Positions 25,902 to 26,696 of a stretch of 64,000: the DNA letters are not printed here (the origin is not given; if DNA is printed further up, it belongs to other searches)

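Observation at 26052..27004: Tandem, translationally coupled SET-domain methyltransferase genes in a bacterium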

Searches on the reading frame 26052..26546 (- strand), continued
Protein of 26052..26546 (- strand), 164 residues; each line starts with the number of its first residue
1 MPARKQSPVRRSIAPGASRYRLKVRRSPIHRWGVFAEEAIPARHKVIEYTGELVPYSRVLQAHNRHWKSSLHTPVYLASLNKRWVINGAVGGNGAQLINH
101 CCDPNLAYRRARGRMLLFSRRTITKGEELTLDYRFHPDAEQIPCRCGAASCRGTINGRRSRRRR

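Call 63: fold_search(model_id=the predicted structure, library=pdb)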
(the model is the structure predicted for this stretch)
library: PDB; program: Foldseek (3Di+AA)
matches with E <= 10: 515; with E <= 0.001: 364
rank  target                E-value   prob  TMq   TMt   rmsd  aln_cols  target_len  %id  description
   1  7w6a_C                1.7e-12  1.00  0.70  0.72   3.2       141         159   35  Crystal structure of the MLL1 (N3861I/Q3867L/C3882SS)-RBBP5-ASH2L complex (released 2022-09-07)
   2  7w67_C                2.5e-12  1.00  0.70  0.73   3.1       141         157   33  The crystal structure of MLL1 (N3861I/Q3867L/C3882SS)-RBBP5-ASH2L in complex with H3K4me0 peptide (released 2022-09-07)
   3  7w6j_C                2.8e-12  1.00  0.70  0.72   3.1       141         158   33  The crystal structure of MLL1 (N3861I/Q3867L/C3882SS)-RBBP5-ASH2L in complex with H3K4me2 peptide (released 2022-09-07)
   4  4z4p                  4.2e-12  1.00  0.70  0.72   3.3       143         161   31  Structure of the MLL4 SET Domain (released 2015-09-09)
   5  2w5z_A                4.2e-12  1.00  0.69  0.63   3.6       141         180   35  Ternary Complex of the Mixed Lineage Leukaemia (MLL1) SET Domain with the cofactor product S-Adenosylhomocysteine and  (released 2009-02-10)
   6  5f6l_A                7.3e-12  1.00  0.69  0.74   3.0       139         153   35  The crystal structure of MLL1 (N3861I/Q3867L) in complex with RbBP5 and Ash2L (released 2016-02-24)
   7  7bre_E                1.1e-11  1.00  0.73  0.74   2.8       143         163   32  The crystal structure of MLL2 in complex with ASH2L and RBBP5 (released 2020-07-22)
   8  6u9k_B                1.8e-11  1.00  0.69  0.75   3.5       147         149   33  MLL1 SET N3861I/Q3867L bound to inhibitor 18 (TC-5153) (released 2020-07-01)
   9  4fmu                  2.2e-11  1.00  0.73  0.52   2.7       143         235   28  Crystal structure of Methyltransferase domain of human SET domain-containing protein 2 Compound: Pr-SNF (released 2012-09-05)
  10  7w6l_E                2.6e-11  1.00  0.68  0.74   2.9       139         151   32  The crystal structure of MLL3-RBBP5-ASH2L in complex with H3K4me0 peptide (released 2022-09-07)
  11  6w5i_C                2.9e-11  1.00  0.69  0.74   3.0       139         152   35  Cryo-EM structure of MLL1 in complex with RbBP5, WDR5, SET1, and ASH2L bound to the nucleosome (Class01) (released 2021-03-31)
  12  5v21_A                3.1e-11  1.00  0.72  0.50   2.8       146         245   27  Crystal structure of human SETD2 SET-domain in complex with H3K36M peptide and SAM (released 2017-03-22)
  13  6wzw                  3.5e-11  1.00  0.73  0.55   2.7       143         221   32  Ash1L SET domain in complex with AS-85 (released 2021-04-07)
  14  5jjy_A                5.7e-11  1.00  0.74  0.50   2.6       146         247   27  Crystal structure of SETD2 bound to histone H3.3 K36M peptide (released 2016-11-02)
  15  5jle                  6.1e-11  1.00  0.72  0.52   2.4       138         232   28  Crystal structure of SETD2 bound to SAH (released 2016-11-02)
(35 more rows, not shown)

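Call 77: find_encoding_contigs(protein=P0142, flank=5000, max_places=3)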
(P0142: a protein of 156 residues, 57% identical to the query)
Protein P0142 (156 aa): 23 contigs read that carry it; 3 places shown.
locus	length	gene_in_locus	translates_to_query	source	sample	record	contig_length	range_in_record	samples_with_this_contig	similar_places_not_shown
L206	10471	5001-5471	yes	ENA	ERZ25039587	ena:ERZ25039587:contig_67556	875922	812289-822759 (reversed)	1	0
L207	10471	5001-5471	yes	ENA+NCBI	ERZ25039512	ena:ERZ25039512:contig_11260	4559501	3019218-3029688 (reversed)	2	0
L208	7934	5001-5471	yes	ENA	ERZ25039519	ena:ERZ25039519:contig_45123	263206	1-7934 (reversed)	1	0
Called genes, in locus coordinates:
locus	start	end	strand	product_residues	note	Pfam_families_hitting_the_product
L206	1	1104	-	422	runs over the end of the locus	PF13480:Acetyltransf_6, PF02388:FemAB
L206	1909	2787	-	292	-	PF01548:DEDD_Tnp_IS110, PF02371:Transposase_20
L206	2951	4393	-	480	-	-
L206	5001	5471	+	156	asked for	PF00856:SET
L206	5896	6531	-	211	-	PF02371:Transposase_20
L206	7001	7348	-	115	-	PF01740:STAS, PF13466:STAS_2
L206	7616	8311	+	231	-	PF07589:PEP_exosort_dom (weak)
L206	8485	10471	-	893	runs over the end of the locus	PF00069:Pkinase, PF07714:PK_Tyr_Ser-Thr, PF13429:TPR_15 (weak), PF23914:TPR_CcmH_CycH (weak), PF13432:TPR_16, PF14559:TPR_19, PF13414:TPR_11 (weak), PF13424:TPR_12 (weak), +14 more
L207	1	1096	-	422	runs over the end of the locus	PF13480:Acetyltransf_6, PF02388:FemAB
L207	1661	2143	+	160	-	-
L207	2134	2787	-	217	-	PF01548:DEDD_Tnp_IS110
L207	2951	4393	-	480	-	-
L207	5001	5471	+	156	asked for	PF00856:SET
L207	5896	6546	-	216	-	PF02371:Transposase_20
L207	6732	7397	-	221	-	PF00665:rve, PF13683:rve_3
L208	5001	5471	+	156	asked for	PF00856:SET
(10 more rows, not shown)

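Call 80: search_solved_structures(query=window:26052-26546:-, max_evalue=0.00001, show_alignments=2)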
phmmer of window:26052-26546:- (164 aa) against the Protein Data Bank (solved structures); distinct sequences matched with E-value up to 0.00001: 90 (the best 60 are shown).
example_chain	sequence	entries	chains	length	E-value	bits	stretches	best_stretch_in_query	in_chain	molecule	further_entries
6chg_C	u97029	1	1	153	2.4e-24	89.5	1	24-156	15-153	Histone-lysine N-methyltransferase, H3 lysine-4 specific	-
6ven_N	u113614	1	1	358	2.9e-24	89.2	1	24-156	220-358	Histone-lysine N-methyltransferase, H3 lysine-4 specific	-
6ugm_M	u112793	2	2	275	1.2e-23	87.2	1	24-156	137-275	Histone-lysine N-methyltransferase, H3 lysine-4 specific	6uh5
6bx3_E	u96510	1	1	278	6.5e-23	84.8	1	24-152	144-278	Histone-lysine N-methyltransferase, H3 lysine-4 specific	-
7u5v_A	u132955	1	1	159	1.4e-21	80.5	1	8-156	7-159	Histone-lysine N-methyltransferase 2A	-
7w6a_C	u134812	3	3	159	2.5e-21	79.7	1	16-156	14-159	Histone-lysine N-methyltransferase 2A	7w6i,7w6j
7w67_C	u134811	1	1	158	2.5e-21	79.6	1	16-156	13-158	Histone-lysine N-methyltransferase 2A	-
5f5e_A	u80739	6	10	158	2.9e-21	79.4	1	16-156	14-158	Histone-lysine N-methyltransferase 2A | Histone-lysine N-methyltransferase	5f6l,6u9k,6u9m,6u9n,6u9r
2w5y_A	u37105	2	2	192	3.7e-21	79.1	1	16-156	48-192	HISTONE-LYSINE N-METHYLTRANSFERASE HRX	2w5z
6kiu_K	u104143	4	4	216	4.9e-21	78.7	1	16-156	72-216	Histone-lysine N-methyltransferase 2A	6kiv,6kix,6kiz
7ud5_K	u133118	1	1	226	5.3e-21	78.6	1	16-156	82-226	cDNA FLJ56846, highly similar to Zinc finger protein HRX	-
6pwv_C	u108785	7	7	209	6.7e-21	78.2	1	16-156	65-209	Histone-lysine N-methyltransferase 2A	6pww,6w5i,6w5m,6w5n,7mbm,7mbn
7bre_B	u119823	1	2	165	6.3e-19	71.8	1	18-156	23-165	Histone-lysine N-methyltransferase 2B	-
4z4p_A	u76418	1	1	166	3.6e-18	69.4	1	22-159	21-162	Histone-lysine N-methyltransferase 2D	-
5f6k_C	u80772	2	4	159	1.8e-17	67.1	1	22-155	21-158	Histone-lysine N-methyltransferase 2C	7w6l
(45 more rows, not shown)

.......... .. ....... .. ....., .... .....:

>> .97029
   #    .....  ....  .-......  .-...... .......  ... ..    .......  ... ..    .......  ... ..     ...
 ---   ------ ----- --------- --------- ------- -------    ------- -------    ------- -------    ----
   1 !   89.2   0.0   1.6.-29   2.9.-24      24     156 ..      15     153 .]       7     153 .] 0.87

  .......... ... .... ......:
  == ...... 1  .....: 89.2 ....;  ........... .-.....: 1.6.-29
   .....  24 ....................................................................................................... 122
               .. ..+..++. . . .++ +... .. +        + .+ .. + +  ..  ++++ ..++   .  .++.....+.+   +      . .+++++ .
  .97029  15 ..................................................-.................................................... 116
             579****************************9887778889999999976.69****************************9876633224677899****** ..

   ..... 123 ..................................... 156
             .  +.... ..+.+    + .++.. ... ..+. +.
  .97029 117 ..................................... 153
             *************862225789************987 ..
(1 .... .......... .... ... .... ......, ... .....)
